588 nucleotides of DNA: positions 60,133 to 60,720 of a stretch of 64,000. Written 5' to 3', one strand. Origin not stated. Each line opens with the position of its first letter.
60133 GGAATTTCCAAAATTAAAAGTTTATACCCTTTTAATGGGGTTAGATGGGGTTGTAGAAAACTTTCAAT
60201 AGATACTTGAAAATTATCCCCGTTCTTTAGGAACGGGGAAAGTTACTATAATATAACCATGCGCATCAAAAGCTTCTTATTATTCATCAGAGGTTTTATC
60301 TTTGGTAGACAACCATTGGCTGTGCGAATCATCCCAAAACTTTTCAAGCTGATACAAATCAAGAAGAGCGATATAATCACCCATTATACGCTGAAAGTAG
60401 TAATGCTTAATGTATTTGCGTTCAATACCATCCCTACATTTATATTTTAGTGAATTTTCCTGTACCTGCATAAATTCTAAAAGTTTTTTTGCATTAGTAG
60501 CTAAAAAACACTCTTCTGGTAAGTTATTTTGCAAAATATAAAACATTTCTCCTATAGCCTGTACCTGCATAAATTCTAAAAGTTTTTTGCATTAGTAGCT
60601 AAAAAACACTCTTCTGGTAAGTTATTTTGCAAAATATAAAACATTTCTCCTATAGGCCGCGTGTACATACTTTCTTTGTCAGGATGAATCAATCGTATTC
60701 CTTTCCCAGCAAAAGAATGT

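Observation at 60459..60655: Perfect 99/98-bp tandem duplication inside a secreted ORFan gene; a T7/T6 difference splits the gene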

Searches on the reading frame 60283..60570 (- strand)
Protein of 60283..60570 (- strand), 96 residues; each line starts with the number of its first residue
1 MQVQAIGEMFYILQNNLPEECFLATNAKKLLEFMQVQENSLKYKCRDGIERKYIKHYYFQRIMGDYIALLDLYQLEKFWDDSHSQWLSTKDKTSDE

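Call 17: list_cluster_members(proteins=[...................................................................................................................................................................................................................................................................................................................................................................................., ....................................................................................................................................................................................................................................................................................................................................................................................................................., P0002, window:60283-60570:-, P0001, P0003, P0004])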
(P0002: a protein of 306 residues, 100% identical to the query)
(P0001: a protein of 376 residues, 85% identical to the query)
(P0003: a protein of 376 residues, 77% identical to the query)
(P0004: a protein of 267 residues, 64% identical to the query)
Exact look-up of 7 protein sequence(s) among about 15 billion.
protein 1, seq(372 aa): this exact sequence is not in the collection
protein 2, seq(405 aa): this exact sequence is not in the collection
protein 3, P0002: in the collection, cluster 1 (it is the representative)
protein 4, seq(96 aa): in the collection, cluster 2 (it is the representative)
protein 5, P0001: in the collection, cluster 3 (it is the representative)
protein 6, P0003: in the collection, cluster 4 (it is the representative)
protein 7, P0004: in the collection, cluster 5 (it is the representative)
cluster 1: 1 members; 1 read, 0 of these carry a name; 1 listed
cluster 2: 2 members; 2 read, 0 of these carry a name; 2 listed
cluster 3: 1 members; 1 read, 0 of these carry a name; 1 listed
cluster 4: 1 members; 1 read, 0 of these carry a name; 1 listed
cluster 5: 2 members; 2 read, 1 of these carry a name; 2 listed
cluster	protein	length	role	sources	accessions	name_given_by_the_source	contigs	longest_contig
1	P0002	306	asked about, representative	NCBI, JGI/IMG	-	-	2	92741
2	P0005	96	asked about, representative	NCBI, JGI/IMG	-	-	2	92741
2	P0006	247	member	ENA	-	-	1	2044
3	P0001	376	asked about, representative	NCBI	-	-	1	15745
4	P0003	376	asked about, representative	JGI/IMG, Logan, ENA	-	-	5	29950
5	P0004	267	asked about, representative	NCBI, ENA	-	-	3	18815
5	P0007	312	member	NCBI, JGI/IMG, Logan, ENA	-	hypothetical protein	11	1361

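Call 19: find_encoding_contigs(protein=P0007, flank=5000, max_places=10)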
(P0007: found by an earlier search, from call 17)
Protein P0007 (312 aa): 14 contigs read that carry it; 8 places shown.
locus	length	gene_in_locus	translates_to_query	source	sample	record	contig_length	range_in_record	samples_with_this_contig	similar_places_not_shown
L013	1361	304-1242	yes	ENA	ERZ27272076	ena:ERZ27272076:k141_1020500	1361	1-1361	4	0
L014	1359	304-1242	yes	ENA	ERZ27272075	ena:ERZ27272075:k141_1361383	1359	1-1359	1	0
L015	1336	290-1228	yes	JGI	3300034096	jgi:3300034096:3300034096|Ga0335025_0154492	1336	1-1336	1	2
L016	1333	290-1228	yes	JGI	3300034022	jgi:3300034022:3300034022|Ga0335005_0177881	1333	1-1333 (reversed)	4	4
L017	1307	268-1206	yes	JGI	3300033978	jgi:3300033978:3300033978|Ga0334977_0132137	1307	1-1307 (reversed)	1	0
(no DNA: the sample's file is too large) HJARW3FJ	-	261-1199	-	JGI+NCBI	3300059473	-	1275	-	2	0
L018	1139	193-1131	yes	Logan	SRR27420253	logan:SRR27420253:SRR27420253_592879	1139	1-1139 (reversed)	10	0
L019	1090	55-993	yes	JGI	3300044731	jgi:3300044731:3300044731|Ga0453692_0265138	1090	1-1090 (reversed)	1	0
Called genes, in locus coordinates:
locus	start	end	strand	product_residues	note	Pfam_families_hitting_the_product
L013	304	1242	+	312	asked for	-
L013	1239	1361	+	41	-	?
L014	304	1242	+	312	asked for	-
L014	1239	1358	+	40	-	?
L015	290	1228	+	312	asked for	-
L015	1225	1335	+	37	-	?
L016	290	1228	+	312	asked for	-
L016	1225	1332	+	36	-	?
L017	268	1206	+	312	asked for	-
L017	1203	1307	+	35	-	?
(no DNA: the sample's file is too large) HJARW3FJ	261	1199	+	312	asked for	-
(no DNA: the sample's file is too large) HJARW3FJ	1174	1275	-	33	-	?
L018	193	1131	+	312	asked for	-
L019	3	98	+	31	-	?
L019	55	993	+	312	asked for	-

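Call 20: find_encoding_contigs(protein=P0006, flank=5000, max_places=10)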
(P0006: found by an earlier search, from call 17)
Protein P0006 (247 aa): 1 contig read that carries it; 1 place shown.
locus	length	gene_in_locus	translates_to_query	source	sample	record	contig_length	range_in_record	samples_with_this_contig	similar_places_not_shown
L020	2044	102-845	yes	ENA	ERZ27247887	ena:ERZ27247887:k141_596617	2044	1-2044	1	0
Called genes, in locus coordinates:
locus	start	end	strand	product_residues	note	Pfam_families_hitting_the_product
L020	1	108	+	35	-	?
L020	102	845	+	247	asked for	-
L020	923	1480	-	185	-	PF20393:Pro_CA_2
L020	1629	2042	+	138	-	?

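Call 32: find_homologous_proteins(query=P0005, max_evalue=0.01)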
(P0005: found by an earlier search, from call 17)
Query P0005 (96 aa): 1 proteins with E <= 0.01 among 2 candidates.
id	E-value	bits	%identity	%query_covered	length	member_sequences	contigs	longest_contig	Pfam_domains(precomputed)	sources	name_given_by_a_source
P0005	6.4e-59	214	100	100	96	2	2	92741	-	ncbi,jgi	-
